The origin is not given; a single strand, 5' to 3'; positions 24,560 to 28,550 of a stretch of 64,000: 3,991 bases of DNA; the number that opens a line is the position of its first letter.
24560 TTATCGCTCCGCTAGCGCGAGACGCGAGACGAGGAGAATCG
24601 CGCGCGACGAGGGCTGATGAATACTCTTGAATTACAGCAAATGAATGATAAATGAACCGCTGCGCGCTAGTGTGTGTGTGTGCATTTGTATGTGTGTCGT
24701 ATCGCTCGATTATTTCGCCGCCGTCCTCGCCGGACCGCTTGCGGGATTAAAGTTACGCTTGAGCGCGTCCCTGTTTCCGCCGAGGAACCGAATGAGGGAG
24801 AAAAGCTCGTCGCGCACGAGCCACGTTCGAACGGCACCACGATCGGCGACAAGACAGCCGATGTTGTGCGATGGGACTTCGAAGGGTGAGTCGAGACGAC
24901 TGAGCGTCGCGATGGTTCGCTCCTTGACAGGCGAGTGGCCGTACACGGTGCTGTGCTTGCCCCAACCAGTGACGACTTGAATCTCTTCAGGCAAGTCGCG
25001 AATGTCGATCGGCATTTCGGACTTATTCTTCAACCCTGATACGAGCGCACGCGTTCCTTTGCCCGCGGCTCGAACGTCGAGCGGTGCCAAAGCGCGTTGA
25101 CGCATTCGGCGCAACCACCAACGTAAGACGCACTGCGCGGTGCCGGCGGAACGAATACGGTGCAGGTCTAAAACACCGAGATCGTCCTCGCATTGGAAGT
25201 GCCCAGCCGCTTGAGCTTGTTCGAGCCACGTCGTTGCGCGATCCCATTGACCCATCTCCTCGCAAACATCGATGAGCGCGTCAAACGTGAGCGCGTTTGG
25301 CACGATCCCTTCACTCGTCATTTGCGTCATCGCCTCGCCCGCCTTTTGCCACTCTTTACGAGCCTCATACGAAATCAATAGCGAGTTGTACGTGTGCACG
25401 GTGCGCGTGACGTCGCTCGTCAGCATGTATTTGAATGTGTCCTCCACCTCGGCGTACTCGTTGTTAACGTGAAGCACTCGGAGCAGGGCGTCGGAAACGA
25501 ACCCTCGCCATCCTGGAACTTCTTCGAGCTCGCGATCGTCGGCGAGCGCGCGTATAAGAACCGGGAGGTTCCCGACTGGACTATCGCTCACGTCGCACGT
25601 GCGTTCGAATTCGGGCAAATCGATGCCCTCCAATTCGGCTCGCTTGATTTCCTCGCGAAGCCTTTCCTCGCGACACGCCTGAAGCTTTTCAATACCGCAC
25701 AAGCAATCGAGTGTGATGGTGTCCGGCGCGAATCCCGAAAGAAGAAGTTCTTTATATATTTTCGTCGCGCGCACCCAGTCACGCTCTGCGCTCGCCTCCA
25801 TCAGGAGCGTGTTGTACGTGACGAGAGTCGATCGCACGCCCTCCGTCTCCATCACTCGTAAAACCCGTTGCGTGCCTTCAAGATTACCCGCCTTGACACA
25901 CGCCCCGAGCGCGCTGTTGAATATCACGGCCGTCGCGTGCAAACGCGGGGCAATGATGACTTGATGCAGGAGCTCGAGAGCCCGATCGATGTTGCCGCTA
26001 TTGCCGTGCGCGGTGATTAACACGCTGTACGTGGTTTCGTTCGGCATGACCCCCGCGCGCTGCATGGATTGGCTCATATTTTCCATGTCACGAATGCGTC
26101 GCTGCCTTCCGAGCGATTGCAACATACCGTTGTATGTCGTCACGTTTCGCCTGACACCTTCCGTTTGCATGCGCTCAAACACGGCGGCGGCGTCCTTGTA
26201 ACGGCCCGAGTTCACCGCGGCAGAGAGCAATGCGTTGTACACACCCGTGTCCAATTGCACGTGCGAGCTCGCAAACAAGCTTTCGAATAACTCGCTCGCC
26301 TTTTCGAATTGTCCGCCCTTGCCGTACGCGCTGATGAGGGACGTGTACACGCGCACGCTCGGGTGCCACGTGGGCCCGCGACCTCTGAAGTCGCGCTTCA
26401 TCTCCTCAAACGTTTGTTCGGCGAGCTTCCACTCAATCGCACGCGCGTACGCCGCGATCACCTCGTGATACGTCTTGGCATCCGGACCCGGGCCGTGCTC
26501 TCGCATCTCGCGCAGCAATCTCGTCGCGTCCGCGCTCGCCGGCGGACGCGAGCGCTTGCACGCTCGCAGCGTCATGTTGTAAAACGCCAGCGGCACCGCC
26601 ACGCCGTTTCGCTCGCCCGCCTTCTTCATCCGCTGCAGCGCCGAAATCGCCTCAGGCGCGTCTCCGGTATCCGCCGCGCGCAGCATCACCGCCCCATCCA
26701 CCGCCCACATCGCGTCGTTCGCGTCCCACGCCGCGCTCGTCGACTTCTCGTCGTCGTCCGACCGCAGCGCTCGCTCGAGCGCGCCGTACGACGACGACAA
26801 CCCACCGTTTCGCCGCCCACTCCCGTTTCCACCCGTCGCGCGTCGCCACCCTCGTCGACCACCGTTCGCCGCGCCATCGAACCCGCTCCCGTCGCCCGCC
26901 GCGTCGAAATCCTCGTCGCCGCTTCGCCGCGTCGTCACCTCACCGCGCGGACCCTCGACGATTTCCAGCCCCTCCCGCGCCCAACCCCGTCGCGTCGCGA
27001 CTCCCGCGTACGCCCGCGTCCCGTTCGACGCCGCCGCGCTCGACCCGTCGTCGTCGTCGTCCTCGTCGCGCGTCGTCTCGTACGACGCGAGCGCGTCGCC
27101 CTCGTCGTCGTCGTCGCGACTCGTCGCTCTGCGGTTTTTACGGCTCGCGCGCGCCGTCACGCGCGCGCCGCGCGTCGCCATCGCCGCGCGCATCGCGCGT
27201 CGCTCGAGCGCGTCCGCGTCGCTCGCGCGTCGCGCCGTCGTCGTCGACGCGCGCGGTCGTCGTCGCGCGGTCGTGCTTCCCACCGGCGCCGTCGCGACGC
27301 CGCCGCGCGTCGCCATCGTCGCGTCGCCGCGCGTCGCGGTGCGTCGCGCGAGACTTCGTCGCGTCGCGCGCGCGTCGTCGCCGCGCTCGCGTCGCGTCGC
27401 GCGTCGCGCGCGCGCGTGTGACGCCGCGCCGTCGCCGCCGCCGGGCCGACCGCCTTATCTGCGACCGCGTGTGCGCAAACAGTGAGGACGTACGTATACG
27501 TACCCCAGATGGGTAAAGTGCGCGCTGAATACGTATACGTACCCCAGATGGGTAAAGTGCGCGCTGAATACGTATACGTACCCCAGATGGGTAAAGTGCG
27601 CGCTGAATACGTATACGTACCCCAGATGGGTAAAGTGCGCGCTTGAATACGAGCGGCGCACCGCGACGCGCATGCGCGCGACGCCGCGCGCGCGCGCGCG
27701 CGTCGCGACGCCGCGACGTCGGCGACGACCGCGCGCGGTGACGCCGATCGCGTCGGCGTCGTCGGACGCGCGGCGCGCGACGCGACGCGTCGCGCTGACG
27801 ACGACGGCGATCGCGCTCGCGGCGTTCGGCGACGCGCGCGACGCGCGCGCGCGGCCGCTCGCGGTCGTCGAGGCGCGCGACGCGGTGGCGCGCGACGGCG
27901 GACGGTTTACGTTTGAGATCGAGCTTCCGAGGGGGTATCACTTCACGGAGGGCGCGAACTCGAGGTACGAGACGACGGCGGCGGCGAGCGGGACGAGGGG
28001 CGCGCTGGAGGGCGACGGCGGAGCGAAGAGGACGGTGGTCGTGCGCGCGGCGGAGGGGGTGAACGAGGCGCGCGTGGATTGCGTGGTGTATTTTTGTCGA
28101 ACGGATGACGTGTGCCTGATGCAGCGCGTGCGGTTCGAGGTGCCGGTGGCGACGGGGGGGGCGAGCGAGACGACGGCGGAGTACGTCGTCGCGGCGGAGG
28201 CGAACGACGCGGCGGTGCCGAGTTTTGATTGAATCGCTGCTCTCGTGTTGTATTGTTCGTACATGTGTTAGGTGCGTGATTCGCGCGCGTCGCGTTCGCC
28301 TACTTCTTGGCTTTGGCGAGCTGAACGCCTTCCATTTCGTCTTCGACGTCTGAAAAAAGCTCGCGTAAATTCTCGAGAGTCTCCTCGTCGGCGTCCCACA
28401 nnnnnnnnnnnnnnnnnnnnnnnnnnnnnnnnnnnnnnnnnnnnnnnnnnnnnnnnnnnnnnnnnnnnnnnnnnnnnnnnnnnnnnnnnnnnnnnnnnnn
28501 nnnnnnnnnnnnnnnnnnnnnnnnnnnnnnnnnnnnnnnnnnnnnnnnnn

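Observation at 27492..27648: Four perfect 39-bp tandem repeats with an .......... palindrome between divergent plastid-protein genes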

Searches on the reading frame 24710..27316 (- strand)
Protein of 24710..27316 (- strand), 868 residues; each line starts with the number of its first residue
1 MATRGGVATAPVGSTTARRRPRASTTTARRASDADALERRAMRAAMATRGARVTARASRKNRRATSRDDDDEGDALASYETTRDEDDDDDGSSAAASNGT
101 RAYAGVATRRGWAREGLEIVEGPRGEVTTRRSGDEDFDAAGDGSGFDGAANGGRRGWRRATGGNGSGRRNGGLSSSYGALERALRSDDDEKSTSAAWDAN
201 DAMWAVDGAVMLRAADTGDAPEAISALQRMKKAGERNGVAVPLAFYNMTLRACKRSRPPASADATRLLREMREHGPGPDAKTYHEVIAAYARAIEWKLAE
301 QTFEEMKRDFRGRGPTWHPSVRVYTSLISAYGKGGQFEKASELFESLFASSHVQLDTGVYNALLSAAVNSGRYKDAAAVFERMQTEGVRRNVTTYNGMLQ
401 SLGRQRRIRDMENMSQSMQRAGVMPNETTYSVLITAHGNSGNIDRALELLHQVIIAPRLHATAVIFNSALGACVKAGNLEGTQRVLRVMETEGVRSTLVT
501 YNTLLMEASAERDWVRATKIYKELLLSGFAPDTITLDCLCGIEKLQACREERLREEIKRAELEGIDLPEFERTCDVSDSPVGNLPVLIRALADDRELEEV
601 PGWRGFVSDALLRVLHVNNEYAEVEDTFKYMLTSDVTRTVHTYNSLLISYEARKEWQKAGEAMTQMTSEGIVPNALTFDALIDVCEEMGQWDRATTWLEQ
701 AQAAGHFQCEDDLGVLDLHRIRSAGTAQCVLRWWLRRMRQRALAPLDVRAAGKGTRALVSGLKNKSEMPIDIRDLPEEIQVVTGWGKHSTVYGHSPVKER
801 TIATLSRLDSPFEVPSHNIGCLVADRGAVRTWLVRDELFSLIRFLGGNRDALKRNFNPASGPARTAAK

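Call 7: search_protein_families(library=pfam, proteins=[window:24710-27316:-], max_evalue=0.01)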
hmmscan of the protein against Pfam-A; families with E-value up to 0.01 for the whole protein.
window:24710-27316:- (868 aa): 12 families
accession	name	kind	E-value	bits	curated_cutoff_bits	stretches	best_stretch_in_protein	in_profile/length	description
PF13041.12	PPR_2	-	4.9e-50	167.9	30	6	390-437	1-48/50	PPR repeat family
PF01535.26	PPR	-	1.6e-41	138.1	25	2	323-346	2-25/31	PPR repeat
PF13812.12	PPR_3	-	8.8e-40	135.1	25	5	352-403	10-61/63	Pentatricopeptide repeat domain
PF12854.13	PPR_1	-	4.6e-28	97.1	23.8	2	422-452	2-32/34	PPR repeat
PF17177.10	PPR_long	-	2.6e-24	86.2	27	3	217-384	24-186/211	Pentacotripeptide-repeat region of PRORP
PF13428.12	TPR_14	-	3.9e-06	27.5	23.5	0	679-703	5-29/44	Tetratricopeptide repeat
PF19189.6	Mtf2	-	1.3e-05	25.4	27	0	639-701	110-167/195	Mtf2 family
PF14559.12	TPR_19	-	0.00054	20.7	25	0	681-704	31-54/68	Tetratricopeptide repeat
PF13424.12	TPR_12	-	0.00068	20.2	30.1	0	280-346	3-70/77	Tetratricopeptide repeat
PF00637.26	Clathrin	-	0.0011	19.1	29.6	0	673-703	5-35/143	Region in Clathrin and VPS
PF25058.1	ARM_TT21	-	0.0012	19.2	27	0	279-313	56-90/155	Tetratricopeptide repeat protein 21 ARM repeat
PF11848.13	DUF3368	-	0.0047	17.2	27.3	0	363-400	7-44/46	Domain of unknown function (DUF3368)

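Call 49: search_protein_families(library=ncbifam, proteins=[window:24710-27316:-], max_evalue=1)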
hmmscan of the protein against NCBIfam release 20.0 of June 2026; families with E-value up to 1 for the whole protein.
window:24710-27316:- (868 aa): 3 families
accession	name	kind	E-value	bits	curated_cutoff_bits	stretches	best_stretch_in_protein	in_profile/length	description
TIGR00756.2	PPR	repeat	2.2e-50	165.8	20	7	359-391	2-34/35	pentatricopeptide repeat protein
NF008757.0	PRK11788.1-5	equivalog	2.7e-05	23.5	363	2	325-509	111-295/388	lipopolysaccharide assembly protein LapB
NF052415.1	T3SS_chap_SctY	equivalog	0.023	15.2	70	1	335-401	20-84/106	type III secretion apparatus assembly chaperone SctY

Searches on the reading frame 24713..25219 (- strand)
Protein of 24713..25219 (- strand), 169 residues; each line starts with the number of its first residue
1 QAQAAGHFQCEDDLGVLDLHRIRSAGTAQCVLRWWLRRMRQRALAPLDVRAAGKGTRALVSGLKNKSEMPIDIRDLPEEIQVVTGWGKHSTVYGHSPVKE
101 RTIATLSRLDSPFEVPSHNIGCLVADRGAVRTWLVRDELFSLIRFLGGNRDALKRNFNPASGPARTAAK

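Call 31: search_protein_families(library=pfam, proteins=[window:24713-25219:-], max_evalue=10)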
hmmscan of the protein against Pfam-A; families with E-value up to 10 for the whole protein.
seq(169 aa): 0 families

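Call 48: search_solved_structures(query=window:24713-25219:-, max_evalue=10, show_alignments=1)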
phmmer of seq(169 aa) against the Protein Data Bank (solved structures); distinct sequences matched with E-value up to 10: 7.
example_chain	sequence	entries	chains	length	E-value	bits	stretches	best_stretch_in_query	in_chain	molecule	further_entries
6f9n_B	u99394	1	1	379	0.23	14.7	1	71-104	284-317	pre-mRNA 3' end processing protein WDR33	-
8r8r_B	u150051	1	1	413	0.31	14.3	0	71-104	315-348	pre-mRNA 3' end processing protein WDR33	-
6fuw_B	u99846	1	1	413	0.31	14.3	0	71-104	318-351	pre-mRNA 3' end processing protein WDR33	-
9t3x_B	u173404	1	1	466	0.44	13.8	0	71-104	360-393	pre-mRNA 3' end processing protein WDR33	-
8e3i_B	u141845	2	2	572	0.77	13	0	71-104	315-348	pre-mRNA 3' end processing protein WDR33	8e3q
9oxe_B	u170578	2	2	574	0.78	13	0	71-104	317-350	pre-mRNA 3' end processing protein WDR33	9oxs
6bly_B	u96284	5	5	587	0.83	12.9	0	71-104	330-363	pre-mRNA 3' end processing protein WDR33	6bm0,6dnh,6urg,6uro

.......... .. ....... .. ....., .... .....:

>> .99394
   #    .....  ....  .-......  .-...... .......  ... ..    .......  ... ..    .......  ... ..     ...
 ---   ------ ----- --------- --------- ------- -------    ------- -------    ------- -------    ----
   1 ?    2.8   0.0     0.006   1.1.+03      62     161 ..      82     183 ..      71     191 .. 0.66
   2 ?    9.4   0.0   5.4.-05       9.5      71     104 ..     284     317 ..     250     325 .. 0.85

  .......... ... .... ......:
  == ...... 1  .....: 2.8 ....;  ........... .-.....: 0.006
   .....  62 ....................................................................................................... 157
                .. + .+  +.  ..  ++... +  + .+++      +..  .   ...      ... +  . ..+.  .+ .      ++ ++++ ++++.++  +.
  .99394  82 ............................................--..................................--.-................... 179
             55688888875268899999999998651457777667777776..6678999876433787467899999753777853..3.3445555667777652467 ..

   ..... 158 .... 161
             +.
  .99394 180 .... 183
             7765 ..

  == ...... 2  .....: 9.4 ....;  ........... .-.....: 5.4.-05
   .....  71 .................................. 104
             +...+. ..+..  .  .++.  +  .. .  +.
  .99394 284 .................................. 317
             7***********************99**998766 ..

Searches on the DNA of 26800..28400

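Call 26: search_rna_families(source=window, start=26800, end=28400, threshold=evalue, max_evalue=1)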
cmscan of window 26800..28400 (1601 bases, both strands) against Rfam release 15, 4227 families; matches with E-value up to 1: 4.
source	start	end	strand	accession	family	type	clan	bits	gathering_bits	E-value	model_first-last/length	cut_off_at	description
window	27524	27587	-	RF00725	mir-iab-4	Gene; miRNA;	-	22.2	73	0.11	1-71/71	no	mir-iab-4 microRNA precursor family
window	27689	27748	-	RF01531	TB10Cs3H1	Gene; snRNA; snoRNA; HACA-box;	-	21.7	40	0.27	1-62/62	no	Trypanosomatid snoRNA TB10Cs3H1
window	27154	27187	+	RF01333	CRISPR-DR20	Gene; CRISPR;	-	19.9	42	0.48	1-36/36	no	CRISPR RNA direct repeat element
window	27400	27487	+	RF02786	snoTBR2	Gene; snRNA; snoRNA; CD-box;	-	19.9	62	0.94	1-109/109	no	Small nucleolar RNA TBR2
